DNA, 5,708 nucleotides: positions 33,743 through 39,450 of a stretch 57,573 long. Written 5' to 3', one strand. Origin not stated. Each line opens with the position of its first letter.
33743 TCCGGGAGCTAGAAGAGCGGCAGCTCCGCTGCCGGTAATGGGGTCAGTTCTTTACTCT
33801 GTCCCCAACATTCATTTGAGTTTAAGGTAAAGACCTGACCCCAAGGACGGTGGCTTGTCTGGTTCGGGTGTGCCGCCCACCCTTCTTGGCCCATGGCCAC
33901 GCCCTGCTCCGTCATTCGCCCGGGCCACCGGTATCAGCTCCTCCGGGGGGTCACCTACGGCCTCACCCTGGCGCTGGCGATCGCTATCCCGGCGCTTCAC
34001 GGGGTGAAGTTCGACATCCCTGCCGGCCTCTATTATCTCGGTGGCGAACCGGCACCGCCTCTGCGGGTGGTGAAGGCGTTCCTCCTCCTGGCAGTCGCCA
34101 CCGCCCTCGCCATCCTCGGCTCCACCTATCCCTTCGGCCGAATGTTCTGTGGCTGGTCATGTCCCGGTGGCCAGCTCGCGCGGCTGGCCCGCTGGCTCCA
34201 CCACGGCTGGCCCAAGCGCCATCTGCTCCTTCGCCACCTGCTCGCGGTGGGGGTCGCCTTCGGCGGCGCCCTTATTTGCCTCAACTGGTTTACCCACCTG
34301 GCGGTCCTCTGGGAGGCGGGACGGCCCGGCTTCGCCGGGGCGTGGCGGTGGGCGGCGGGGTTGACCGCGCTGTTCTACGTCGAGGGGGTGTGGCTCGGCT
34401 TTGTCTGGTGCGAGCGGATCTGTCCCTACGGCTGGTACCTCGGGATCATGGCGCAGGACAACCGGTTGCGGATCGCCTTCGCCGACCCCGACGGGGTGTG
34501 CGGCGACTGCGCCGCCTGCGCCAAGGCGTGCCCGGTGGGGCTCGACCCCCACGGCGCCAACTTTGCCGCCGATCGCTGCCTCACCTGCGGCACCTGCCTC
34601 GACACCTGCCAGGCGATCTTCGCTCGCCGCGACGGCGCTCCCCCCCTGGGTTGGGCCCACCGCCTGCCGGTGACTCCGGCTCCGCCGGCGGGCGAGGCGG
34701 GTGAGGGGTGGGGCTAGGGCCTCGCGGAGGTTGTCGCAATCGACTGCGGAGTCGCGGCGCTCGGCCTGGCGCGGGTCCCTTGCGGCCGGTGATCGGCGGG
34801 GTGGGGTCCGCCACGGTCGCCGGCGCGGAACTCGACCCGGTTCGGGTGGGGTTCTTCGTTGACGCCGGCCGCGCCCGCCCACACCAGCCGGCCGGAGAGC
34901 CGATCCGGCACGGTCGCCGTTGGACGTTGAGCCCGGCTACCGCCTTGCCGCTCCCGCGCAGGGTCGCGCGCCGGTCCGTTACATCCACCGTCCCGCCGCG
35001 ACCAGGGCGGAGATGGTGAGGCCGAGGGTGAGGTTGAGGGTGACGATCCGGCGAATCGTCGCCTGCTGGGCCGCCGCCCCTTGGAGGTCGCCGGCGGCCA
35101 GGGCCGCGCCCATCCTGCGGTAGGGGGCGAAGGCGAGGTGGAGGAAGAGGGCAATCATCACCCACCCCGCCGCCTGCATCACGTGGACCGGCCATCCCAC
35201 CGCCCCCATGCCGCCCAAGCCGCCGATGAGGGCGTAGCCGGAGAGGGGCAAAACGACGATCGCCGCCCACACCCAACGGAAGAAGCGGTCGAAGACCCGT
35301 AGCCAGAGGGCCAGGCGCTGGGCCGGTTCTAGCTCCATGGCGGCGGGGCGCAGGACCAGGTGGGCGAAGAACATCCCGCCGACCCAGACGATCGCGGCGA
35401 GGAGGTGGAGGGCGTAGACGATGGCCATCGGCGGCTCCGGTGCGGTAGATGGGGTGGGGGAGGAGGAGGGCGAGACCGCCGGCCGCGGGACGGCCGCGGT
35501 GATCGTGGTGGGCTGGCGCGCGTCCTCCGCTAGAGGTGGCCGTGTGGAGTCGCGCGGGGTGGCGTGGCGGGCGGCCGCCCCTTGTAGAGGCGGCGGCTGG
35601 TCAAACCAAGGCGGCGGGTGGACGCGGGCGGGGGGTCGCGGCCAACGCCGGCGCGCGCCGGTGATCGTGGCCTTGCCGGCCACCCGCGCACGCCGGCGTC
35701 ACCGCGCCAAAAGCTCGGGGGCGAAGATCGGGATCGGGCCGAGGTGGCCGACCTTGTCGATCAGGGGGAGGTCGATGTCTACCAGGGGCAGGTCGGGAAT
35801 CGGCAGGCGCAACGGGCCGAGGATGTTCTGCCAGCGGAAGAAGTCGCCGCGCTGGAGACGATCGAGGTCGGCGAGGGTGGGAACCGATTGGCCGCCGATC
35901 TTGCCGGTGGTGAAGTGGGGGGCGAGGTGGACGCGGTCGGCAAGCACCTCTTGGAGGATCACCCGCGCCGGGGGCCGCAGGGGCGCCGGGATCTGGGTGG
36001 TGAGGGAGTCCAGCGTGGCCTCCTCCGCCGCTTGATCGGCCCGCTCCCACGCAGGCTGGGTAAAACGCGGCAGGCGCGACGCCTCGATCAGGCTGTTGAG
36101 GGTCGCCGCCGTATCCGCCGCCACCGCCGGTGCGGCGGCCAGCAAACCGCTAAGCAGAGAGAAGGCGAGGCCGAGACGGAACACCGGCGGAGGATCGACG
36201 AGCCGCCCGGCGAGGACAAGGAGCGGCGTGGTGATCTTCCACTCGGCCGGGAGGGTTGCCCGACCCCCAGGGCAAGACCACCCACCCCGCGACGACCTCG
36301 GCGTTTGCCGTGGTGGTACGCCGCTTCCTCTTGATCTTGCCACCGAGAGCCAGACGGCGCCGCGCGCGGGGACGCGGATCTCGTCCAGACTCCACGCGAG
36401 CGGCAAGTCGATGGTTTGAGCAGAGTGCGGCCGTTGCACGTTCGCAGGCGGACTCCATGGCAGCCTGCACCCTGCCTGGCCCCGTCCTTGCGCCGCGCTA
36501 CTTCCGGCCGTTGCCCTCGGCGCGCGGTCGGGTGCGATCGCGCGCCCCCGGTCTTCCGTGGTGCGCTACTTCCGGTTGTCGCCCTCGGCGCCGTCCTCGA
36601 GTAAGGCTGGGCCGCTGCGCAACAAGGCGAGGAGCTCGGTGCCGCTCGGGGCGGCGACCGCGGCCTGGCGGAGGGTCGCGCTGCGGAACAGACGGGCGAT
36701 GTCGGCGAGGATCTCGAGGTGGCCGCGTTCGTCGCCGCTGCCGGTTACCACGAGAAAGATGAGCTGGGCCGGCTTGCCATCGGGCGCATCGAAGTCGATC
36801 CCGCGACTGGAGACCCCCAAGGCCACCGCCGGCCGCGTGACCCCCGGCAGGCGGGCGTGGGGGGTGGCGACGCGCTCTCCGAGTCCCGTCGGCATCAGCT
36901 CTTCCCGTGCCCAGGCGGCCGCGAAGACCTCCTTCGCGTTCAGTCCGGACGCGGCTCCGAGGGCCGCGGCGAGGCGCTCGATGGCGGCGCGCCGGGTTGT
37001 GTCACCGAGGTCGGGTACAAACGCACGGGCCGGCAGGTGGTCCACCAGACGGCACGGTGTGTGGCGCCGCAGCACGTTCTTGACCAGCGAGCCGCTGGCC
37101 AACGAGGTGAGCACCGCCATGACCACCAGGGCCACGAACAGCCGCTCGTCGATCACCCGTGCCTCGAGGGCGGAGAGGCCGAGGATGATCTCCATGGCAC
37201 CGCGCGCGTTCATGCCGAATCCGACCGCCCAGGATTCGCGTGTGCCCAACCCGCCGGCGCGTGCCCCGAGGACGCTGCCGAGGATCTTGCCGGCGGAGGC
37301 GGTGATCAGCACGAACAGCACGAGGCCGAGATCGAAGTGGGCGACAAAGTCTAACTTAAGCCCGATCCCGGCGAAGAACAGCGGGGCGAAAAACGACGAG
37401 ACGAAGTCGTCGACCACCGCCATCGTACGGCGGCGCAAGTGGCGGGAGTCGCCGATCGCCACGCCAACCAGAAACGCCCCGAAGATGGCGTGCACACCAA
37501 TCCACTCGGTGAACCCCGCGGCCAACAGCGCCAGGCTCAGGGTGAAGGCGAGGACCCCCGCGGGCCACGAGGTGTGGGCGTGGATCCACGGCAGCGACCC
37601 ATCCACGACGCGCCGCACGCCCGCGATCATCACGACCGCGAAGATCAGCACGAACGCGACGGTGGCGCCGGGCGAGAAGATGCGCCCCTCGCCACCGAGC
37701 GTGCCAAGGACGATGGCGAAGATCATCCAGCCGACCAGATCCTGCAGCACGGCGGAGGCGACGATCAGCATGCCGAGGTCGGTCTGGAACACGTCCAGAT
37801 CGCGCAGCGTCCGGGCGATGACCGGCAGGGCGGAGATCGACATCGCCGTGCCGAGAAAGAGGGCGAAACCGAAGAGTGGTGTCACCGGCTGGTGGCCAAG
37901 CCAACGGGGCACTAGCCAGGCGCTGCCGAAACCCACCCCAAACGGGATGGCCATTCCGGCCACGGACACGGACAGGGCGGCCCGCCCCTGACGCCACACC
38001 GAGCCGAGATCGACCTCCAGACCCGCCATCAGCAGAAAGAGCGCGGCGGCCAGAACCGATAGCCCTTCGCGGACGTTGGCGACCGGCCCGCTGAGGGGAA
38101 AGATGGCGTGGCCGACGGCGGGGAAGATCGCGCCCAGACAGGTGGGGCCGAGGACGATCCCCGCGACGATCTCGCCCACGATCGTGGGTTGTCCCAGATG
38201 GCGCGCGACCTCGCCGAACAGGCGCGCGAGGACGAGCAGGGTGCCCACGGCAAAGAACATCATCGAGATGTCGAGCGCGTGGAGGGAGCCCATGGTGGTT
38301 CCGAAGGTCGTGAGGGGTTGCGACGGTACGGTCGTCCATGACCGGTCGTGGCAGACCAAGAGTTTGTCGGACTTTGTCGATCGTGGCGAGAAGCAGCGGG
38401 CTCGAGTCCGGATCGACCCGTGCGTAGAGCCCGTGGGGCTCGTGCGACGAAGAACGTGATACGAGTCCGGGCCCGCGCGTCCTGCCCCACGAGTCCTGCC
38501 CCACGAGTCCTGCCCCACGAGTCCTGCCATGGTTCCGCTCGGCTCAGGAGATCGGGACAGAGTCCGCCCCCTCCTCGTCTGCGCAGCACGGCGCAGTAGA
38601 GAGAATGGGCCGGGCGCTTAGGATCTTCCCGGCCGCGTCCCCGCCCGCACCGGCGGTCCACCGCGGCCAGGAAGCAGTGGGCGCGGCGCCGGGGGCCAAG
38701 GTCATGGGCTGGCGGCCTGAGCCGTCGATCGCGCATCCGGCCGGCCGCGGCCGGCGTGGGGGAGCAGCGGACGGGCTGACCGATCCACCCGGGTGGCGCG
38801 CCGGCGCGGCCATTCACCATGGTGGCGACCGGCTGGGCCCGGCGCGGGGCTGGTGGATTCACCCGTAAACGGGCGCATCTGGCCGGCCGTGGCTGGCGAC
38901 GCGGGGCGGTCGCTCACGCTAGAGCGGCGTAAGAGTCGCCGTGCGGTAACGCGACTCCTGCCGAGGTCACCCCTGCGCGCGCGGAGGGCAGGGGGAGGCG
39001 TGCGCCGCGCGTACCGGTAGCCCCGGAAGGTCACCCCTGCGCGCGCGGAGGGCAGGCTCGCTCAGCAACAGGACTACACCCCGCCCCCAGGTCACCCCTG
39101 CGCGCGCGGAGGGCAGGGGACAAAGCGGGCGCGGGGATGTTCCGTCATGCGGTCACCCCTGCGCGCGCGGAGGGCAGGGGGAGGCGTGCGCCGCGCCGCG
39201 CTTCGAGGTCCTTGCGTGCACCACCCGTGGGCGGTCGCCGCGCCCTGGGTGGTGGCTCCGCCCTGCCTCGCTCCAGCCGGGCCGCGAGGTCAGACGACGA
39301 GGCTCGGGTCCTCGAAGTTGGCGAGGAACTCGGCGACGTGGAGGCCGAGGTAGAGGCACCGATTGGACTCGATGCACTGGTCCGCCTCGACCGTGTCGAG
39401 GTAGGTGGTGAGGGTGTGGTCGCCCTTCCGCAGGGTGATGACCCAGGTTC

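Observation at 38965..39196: Orphan four-repeat CRISPR-like array with 61-bp period and an identical 46-bp unit at both ends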

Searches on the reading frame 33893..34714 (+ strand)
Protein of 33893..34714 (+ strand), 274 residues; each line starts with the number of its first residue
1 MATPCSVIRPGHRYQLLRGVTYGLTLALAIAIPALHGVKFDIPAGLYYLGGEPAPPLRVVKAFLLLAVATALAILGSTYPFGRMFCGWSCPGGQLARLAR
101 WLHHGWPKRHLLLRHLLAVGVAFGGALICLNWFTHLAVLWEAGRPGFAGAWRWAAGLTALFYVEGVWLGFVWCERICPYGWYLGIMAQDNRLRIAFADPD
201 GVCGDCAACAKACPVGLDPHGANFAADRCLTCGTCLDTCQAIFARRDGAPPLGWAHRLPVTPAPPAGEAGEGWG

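Call 39: search_protein_families(library=ncbifam, proteins=[window:33893-34714:+], max_evalue=0.001)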
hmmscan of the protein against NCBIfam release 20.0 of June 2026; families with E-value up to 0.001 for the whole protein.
window:33893-34714:+ (274 aa): 6 families
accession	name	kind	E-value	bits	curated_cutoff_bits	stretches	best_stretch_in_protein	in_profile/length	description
TIGR02163.1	napH_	subfamily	2.4e-15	56.8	213.05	1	81-240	77-247/255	NapH/MauN family ferredoxin-type protein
NF007013.0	PRK09477.1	equivalog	6.3e-15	55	234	1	81-241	100-271/286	quinol dehydrogenase ferredoxin subunit NapH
NF040864.1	HgcB_ferredoxin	equivalog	6.6e-07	29.1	99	0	157-216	6-59/93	mercury methylation ferredoxin HgcB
TIGR02745.1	ccoG_rdxA_fixG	equivalog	1.2e-06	27.8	316.7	1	199-245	229-273/435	cytochrome c oxidase accessory protein CcoG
NF058577.1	FdxA_fam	equivalog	0.00046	20.3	65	0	203-240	9-49/52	4Fe-4S ferredoxin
NF045874.1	Vhu_polyferre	exception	0.00066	18.5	600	1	173-240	38-100/381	F420-non-reducing hydrogenase associated-polyferredoxin VhuB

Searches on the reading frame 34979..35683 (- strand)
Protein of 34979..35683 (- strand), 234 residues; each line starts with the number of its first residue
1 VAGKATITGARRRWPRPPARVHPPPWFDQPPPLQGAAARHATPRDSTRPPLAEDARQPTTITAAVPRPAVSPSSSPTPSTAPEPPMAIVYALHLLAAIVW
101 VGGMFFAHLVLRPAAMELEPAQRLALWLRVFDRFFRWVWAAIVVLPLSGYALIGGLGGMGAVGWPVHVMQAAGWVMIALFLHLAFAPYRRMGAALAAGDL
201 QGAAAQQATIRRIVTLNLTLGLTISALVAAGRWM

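Call 8: search_protein_families(library=pfam, proteins=[window:34979-35683:-], max_evalue=0.01)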
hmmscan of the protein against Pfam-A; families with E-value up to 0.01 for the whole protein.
window:34979-35683:- (234 aa): 1 family
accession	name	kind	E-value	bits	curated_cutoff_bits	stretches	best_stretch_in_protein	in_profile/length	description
PF05425.18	CopD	-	2e-09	38.2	32.1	1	129-230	2-104/105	Copper resistance protein D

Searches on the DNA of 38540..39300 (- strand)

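Call 15: search_rna_families(source=window, start=38540, end=39300, threshold=evalue, max_evalue=10, show_alignments=4)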
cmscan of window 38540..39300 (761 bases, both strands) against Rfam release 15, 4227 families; matches with E-value up to 10: 3.
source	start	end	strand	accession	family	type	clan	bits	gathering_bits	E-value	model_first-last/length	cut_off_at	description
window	38677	38706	+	RF04305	HCV_SL1412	Cis-reg;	-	19.7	38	0.083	1-48/48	no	Hepatitis C virus stem-loop SL1412 RNA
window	38623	38676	-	RF04011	mir-8515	Gene; miRNA;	-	14.8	100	9.9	1-92/92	no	mir-8515 microRNA precursor family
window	39118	39143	-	RF03013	nadA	Gene; sRNA;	-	13.3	37.5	7.6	1-62/62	no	nadA riboswitch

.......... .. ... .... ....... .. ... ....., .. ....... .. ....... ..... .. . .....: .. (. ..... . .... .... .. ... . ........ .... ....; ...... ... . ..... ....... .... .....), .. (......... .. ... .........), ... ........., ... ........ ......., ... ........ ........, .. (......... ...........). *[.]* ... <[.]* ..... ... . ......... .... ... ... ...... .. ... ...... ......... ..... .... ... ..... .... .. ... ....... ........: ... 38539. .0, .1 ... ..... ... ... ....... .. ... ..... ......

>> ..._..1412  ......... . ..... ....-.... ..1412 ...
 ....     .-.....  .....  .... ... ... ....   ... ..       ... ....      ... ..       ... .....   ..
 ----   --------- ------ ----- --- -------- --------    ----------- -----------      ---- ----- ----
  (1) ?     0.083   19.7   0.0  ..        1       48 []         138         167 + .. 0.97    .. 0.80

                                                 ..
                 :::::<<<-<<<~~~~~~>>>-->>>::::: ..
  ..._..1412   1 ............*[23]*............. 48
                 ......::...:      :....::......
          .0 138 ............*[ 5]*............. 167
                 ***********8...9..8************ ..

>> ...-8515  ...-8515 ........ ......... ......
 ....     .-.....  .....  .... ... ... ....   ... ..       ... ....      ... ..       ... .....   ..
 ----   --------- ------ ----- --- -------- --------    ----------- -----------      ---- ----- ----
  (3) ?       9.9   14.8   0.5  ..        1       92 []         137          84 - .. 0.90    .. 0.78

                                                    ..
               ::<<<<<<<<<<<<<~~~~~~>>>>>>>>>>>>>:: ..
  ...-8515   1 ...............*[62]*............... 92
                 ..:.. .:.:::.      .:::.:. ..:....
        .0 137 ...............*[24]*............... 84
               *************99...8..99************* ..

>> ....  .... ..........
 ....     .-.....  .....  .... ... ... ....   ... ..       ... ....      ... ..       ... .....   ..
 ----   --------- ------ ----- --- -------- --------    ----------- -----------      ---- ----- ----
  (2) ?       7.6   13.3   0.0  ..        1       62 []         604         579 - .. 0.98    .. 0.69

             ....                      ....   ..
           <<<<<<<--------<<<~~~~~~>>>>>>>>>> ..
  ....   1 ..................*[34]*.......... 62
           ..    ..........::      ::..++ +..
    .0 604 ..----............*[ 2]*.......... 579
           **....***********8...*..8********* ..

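Call 20: search_dna_similar(query=window:38993-39150:-, collection=phages, mode=distant, max_evalue=10, max_rows=15)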
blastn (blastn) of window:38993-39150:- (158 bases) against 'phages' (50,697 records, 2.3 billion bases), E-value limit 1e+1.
Records with a match: 11; places in all: 11; records where one place covers at least 80% of the query: 0.
Best place of each record, by identity: >=99% 2; 80-90% 6; 60-80% 3.
By first word of the organism name: Microbacterium 3; Escherichia 3; Enterobacteria 2; Klebsiella 1; Burkholderia 1; Pseudomonas 1.
By host as written in the record: Microbacterium paraoxydans NWU1 3; Escherichia coli 2; Klebsiella pneumoniae ST13-OXA48 1; - 1; Escherichia coli str. K-12 substr. MG1655 1; Burkholderia 1; Pseudomonas aeruginosa 1; Escherichia coli ATCC 8739 1.
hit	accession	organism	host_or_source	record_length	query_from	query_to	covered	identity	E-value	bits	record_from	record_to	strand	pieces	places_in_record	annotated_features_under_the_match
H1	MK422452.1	Klebsiella phage ST13-OXA48phi12.2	Klebsiella pneumoniae ST13-OXA48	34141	43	137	39%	88.5%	1e-2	81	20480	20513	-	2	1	Clp protease protein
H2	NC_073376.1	Microbacterium phage Teamocil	Microbacterium paraoxydans NWU1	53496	103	149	30%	78.7%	6e+0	36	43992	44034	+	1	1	77: hypothetical protein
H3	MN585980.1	Microbacterium phage Gina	Microbacterium paraoxydans NWU1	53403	103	149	30%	78.7%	6e+0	36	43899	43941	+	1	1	77: hypothetical protein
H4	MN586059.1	Microbacterium phage Teamocil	Microbacterium paraoxydans NWU1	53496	103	149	30%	78.7%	6e+0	36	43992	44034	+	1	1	77: hypothetical protein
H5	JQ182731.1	Enterobacteria phage mEp235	Escherichia coli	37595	104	137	22%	88.2%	1e-2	45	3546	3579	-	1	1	head maturation protease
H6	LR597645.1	Escherichia phage Fraca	-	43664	104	137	22%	88.2%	1e-2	45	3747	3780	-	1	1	Prophage Clp protease-like protein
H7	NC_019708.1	Enterobacteria phage mEp235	Escherichia coli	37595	104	137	22%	88.2%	1e-2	45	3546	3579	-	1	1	head maturation protease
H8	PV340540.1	Escherichia phage mEp235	Escherichia coli str. K-12 substr. ...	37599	104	137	22%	88.2%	1e-2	45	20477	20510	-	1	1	major head subunit protein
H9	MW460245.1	Burkholderia phage BCSR5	Burkholderia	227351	64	98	22%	82.9%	6e+0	36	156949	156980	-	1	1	hypothetical protein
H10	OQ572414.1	Pseudomonas phage Y13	Pseudomonas aeruginosa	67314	128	147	13%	100.0%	2e+0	37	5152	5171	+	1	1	record has no annotation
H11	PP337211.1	Escherichia phage ERS-1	Escherichia coli ATCC 8739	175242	140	158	12%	100.0%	6e+0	36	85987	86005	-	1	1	record has no annotation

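Call 21: search_dna_similar(query=window:38993-39150:-, collection=plasmids, mode=distant, max_evalue=10, max_rows=15)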
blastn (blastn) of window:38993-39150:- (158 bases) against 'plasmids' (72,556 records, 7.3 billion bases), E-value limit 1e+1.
Records with a match: 44; places in all: 44; records where one place covers at least 80% of the query: 0.
Best place of each record, by identity: 95-99% 3; 90-95% 8; 80-90% 33.
By first word of the organism name: Klebsiella 25; Streptomyces 4; Paracoccus 4; Ralstonia 3; Halorussus 1; Miltoncostaea 1; Enterobacter 1; Eleftheria 1; Novosphingobium 1; Rhodococcus 1; and 2 more.
By predicted mobility (MOB-suite, as given by PLSDB): mobilizable 26; non-mobilizable 15; conjugative 3.
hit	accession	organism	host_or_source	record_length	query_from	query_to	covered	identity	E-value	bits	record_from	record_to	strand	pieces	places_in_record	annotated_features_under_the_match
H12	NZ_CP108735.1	Streptomyces sp. NBC_00984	-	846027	85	123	25%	82.1%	2e+0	40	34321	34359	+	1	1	hypothetical protein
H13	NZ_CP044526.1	Halorussus halophilus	pure culture,marine solar saltern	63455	117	154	24%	81.6%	5e+0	38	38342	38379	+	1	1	glmS: glutamine--fructose-6-phosphate transaminase (isomerizing)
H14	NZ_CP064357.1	Miltoncostaea oceani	pure culture,marine sediment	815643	109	145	23%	82.1%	5e+0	37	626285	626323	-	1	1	none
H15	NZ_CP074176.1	Enterobacter asburiae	lake water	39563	104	137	22%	88.2%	4e-2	45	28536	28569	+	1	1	head maturation protease, ClpP-related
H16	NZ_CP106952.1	Eleftheria terrae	soil sample,soil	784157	64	98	22%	85.7%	5e+0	38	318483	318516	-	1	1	PAS domain-containing protein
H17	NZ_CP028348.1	Novosphingobium sp. THN1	cell culture,surface water of Lake Taihu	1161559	78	112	22%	83.8%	5e+0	38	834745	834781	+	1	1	record has no annotation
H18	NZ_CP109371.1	Streptomyces sp. NBC_01553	-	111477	77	111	22%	82.9%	5e+0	37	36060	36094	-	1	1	hypothetical protein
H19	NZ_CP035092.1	Paracoccus denitrificans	Homo sapiens,cell culture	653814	107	137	20%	90.6%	4e-1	42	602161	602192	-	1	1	DUF6691 family protein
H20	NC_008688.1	Paracoccus denitrificans PD1222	-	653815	107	137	20%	90.6%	4e-1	42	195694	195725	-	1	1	DUF6691 family protein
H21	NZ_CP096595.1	Paracoccus denitrificans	mixed culture,activated sludge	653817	107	137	20%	90.6%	4e-1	42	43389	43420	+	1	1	DUF6691 family protein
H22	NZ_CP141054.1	Paracoccus denitrificans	-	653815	107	137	20%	90.6%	4e-1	42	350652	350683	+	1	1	DUF6691 family protein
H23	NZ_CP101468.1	Rhodococcus gordoniae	water,poultry farm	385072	38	70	21%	84.8%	5e+0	38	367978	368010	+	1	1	long-chain-fatty-acid--CoA ligase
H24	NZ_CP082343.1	Pantoea dispersa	Canis lupus familiaris,Skin swab,Paw ...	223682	20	49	19%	90.0%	5e+0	38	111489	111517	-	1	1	type IV conjugative transfer system pilin TraA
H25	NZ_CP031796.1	Klebsiella pneumoniae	Homo sapiens,urine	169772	109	138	19%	86.7%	5e+0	37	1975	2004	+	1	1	none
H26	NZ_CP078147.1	Klebsiella variicola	Homo sapiens,sputum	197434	109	138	19%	86.7%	5e+0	37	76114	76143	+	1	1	none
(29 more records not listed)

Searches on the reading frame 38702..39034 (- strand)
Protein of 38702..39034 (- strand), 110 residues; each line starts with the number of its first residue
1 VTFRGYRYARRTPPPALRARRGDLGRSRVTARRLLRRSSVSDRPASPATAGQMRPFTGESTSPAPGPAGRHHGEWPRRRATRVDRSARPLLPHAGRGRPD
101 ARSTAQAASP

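Call 8: search_protein_families(library=pfam, proteins=[window:38702-39034:-], max_evalue=0.01)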
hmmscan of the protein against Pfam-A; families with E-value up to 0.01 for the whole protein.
window:38702-39034:- (110 aa): 0 families
